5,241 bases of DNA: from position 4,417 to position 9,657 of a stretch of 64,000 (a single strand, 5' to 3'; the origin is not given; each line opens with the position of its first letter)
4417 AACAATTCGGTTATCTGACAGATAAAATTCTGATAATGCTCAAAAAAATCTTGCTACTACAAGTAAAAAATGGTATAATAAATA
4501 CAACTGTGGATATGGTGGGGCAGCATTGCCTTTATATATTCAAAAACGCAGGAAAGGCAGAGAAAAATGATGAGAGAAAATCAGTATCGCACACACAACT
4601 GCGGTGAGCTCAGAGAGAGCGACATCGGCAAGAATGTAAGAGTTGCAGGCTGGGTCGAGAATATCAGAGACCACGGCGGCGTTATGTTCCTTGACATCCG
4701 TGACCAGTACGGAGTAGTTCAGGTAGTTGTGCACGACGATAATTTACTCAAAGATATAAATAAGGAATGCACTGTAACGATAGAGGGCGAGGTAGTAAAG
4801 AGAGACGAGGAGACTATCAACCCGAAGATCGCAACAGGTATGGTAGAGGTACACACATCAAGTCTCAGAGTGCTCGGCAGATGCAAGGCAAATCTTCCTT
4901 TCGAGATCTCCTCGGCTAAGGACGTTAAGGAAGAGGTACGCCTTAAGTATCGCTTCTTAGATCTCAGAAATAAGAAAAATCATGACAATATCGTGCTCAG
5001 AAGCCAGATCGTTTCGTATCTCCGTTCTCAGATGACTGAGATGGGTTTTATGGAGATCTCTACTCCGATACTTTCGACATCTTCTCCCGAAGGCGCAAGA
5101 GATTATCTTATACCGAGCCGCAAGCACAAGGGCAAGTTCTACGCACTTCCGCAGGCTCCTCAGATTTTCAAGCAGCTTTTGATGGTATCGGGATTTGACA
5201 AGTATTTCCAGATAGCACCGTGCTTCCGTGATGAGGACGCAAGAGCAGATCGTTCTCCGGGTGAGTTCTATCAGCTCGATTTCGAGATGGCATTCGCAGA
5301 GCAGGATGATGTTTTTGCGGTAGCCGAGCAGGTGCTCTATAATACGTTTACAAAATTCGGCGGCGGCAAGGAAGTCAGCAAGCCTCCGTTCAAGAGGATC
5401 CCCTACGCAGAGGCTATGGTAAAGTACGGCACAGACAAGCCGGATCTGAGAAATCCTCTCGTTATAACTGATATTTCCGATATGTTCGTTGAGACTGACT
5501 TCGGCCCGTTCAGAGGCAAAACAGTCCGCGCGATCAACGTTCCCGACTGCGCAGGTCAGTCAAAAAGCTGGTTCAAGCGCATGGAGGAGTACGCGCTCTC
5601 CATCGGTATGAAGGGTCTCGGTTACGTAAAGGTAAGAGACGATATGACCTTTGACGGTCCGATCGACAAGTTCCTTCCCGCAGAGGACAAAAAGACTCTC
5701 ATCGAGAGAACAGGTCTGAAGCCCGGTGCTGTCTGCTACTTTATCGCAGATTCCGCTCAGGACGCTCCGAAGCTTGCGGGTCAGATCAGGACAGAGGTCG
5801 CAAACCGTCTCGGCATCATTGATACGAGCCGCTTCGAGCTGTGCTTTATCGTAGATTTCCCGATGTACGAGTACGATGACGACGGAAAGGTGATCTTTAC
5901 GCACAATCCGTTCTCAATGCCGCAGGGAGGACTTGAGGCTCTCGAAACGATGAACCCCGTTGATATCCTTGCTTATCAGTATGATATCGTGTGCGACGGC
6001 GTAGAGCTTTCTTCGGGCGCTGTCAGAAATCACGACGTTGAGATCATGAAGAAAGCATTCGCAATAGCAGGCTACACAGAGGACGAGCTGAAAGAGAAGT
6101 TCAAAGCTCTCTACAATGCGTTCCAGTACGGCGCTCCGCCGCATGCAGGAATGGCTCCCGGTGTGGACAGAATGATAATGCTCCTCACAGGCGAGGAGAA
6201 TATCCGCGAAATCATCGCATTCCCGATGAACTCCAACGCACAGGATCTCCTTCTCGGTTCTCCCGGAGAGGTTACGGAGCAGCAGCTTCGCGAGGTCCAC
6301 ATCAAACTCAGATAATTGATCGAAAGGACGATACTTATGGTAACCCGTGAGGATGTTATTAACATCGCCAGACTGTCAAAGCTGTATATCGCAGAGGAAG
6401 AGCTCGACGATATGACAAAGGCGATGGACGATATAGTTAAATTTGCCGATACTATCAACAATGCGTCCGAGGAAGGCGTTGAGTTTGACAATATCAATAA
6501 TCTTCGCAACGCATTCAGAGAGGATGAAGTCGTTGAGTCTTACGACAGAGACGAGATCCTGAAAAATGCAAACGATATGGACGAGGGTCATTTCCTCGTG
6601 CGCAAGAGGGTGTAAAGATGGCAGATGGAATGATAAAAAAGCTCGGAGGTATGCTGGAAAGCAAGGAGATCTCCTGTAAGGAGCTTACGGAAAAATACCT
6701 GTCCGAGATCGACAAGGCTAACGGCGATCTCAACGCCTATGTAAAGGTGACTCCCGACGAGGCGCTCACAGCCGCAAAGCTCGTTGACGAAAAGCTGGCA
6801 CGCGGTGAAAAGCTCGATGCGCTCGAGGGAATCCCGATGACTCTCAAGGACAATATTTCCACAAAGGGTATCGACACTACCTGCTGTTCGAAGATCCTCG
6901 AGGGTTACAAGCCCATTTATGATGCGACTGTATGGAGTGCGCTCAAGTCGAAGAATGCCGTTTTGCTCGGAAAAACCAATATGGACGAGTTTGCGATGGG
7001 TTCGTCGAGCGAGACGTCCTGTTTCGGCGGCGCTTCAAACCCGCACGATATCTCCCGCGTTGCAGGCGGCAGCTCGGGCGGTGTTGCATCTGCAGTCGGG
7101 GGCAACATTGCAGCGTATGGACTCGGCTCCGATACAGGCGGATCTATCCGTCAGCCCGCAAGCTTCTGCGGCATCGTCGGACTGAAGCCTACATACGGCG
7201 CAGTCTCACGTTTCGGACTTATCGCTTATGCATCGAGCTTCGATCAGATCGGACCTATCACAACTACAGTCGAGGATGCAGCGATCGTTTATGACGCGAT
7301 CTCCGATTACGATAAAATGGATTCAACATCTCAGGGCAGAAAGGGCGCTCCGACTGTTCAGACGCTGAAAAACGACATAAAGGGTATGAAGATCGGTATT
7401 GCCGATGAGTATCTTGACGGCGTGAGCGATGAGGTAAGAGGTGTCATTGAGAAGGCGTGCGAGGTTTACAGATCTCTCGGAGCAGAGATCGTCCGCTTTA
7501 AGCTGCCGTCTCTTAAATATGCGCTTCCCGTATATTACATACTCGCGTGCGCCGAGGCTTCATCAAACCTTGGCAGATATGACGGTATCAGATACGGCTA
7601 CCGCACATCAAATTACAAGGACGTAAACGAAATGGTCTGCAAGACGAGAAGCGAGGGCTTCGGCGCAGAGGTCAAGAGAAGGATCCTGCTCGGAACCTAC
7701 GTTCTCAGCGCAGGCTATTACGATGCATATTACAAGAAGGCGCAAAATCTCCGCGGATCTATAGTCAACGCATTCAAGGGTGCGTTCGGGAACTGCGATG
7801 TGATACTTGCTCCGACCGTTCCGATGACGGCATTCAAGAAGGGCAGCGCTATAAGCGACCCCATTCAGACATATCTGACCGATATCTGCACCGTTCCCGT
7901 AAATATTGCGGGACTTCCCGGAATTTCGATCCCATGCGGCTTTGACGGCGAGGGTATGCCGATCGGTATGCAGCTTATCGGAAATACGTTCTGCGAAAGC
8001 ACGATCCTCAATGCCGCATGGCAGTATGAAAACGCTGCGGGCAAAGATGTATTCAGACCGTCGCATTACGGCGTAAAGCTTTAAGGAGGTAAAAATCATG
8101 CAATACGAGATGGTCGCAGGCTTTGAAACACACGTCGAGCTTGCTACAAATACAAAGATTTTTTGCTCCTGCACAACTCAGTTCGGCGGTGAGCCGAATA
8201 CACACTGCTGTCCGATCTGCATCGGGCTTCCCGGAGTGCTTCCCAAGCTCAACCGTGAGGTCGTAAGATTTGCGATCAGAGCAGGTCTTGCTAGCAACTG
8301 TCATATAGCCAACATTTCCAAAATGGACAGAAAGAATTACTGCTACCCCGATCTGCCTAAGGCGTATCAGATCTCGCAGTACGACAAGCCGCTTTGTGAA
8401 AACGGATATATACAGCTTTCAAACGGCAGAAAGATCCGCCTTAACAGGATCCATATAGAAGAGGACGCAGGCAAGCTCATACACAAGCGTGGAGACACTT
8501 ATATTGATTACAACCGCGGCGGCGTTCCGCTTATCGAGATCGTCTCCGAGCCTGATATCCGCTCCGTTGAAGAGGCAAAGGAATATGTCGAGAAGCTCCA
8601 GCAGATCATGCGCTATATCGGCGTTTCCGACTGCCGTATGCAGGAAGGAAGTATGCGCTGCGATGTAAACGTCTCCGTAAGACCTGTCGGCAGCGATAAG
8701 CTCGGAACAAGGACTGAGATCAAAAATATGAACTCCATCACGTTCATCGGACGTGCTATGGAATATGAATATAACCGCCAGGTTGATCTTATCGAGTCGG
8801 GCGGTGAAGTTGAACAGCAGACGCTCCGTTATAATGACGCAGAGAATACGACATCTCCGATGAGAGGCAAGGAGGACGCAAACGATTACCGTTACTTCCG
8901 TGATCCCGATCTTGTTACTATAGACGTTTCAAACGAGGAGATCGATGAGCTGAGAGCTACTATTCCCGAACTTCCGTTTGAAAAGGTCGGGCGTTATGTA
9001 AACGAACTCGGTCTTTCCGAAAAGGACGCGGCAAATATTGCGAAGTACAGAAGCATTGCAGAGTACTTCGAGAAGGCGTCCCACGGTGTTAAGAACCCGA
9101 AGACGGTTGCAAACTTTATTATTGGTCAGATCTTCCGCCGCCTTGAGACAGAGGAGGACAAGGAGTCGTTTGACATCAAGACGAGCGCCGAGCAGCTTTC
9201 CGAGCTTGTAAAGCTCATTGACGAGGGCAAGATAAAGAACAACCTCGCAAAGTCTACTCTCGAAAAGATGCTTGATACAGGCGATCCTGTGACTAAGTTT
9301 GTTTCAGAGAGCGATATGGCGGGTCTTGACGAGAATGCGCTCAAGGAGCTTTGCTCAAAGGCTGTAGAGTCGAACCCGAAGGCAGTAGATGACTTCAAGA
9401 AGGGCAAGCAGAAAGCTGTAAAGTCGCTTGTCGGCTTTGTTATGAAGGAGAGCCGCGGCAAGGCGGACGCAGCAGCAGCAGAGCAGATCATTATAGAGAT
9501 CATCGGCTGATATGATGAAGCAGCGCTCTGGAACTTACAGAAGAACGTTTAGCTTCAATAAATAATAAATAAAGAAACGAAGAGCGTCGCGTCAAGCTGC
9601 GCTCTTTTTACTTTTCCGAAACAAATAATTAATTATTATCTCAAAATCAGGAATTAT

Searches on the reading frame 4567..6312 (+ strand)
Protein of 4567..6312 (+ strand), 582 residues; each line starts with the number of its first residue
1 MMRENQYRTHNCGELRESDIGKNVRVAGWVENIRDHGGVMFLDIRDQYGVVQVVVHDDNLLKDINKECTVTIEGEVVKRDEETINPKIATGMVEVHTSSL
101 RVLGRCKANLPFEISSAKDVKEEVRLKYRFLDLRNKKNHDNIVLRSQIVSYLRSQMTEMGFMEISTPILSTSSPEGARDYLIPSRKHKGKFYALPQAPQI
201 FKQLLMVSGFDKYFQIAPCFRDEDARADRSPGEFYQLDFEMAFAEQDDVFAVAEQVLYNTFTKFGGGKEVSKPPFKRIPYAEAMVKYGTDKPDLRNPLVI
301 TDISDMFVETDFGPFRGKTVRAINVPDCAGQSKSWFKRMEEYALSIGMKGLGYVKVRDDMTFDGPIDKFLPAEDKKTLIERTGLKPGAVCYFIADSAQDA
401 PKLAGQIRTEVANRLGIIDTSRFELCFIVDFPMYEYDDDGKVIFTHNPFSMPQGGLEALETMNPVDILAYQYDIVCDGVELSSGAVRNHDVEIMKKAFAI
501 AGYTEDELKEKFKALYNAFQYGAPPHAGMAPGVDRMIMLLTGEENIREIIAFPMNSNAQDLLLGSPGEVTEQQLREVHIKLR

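Call 48: search_protein_families(library=pfam, proteins=[window:4567-6312:+], max_evalue=0.00001)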
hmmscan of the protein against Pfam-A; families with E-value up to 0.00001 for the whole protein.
window:4567-6312:+ (582 aa): 3 families
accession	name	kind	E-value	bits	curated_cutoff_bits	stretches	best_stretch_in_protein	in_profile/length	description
PF00152.25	tRNA-synt_2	-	3e-110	368.5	25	1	121-555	1-307/308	tRNA synthetases class II (D, K and N)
PF01336.31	tRNA_anti-codon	-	1.5e-14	54.1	27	1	24-102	1-74/75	OB-fold nucleic acid binding domain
PF02938.19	GAD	-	5.9e-14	52.5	23.4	1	317-400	8-91/95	GAD domain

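Call 50: find_related_loci(query=window:4567-6312:+, collection=genome_contigs, flank=500)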
Query window:4567-6312:+ (582 aa) in genome_contigs; peptide patterns used: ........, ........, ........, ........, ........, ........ (x = any residue, [..] = any of these).
600 stretches matched a pattern (row limit reached: there are more); 598 encode a relative of the query (tblastn E <= 1e-3); the best 80 are kept; 80 distinct loci.
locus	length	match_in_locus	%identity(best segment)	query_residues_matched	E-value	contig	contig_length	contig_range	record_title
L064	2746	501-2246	89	1-582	0e+0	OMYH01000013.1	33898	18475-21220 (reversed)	uncultured Clostridiales bacterium isolate RUG080 genome assembly, contig: scaffold_649, whole genome shotgun sequence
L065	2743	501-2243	81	1-582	0e+0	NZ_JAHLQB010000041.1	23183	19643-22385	Lachnoclostridium sp. MSJ-17 M-17_ctg000127, whole genome shotgun sequence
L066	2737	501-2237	81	1-580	0e+0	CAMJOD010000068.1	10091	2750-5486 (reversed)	MAG: uncultured Clostridia bacterium isolate SRR12081292_bin.9_metaWRAP_v1.3_MAG genome assembly, contig: ERZ12289771.12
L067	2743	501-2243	81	1-582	0e+0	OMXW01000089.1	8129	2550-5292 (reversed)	uncultured Clostridiales bacterium isolate RUG074 genome assembly, contig: scaffold_11834, whole genome shotgun sequence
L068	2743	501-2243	81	1-582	0e+0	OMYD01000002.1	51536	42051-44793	uncultured Clostridiales bacterium isolate RUG081 genome assembly, contig: scaffold_280, whole genome shotgun sequence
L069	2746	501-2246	80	1-582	0e+0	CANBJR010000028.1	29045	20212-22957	MAG TPA_asm: uncultured Clostridia bacterium isolate SRR16632754_bin.1_metawrap_v1.3_MAG genome assembly, contig: NODE.3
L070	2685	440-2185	79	1-582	0e+0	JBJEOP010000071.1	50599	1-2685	MAG: Acutalibacteraceae bacterium isolate LOHA31_bin.016 NODE_283_length_50599_cov_7.107748, whole genome shotgun sequen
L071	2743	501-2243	80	1-582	0e+0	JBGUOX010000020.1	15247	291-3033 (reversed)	MAG: Ruminococcus sp. isolate ruminal_MAG_177 ruminal_MAG_177_contig_0020, whole genome shotgun sequence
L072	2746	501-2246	79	1-582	0e+0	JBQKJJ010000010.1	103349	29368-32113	Oscillospiraceae bacterium LCP25S3_E10 contig00010, whole genome shotgun sequence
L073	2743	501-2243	80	1-582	0e+0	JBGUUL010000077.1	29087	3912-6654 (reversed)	MAG: Ruminococcus sp. isolate fecal_MAG_485 fecal_MAG_485_contig_0084, whole genome shotgun sequence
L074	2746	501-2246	79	1-582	0e+0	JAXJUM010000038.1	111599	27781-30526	MAG: Acutalibacteraceae bacterium isolate DOME_MAG_5100 5100_C0323_k141_321929, whole genome shotgun sequence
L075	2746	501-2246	79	1-582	0e+0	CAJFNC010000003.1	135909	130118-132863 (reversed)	uncultured Ruminococcus sp. isolate Chicken_8_mag_93 genome assembly, contig: MAGpy_11413_8_idba_bin_93_fascaffold_75, w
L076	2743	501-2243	80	1-582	0e+0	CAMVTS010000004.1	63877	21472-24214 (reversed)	MAG TPA_asm: uncultured Clostridia bacterium isolate SRR8387717_bin.50_metaWRAP_v1.3_MAG genome assembly, contig: ERZ142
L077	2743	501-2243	79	1-582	0e+0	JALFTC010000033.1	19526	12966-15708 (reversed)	MAG: Ruminococcus sp. isolate SUG987 k141_7283, whole genome shotgun sequence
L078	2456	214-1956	79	1-582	0e+0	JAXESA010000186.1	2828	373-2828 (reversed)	MAG: Ruminococcus sp. isolate SUG2821 k141_5878828, whole genome shotgun sequence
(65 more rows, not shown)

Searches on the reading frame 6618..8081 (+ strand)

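Call 48: search_protein_families(library=pfam, proteins=[window:6618-8081:+], max_evalue=0.00001)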
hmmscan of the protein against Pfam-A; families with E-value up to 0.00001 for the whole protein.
window:6618-8081:+ (488 aa): 1 family
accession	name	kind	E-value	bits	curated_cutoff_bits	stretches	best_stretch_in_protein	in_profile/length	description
PF01425.27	Amidase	-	1.1e-148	496.5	27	1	22-464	1-445/445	Amidase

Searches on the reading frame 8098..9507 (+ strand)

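Call 48: search_protein_families(library=pfam, proteins=[window:8098-9507:+], max_evalue=0.00001)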
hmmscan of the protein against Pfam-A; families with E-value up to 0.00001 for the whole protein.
window:8098-9507:+ (470 aa): 2 families
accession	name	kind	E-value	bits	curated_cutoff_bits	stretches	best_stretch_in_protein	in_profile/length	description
PF02934.20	GatB_N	-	2.6e-118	394.6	23.4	1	6-282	2-276/277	GatB/GatE catalytic domain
PF02637.23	GatB_Yqey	-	4.7e-35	121.1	27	1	322-468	1-147/148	GatB domain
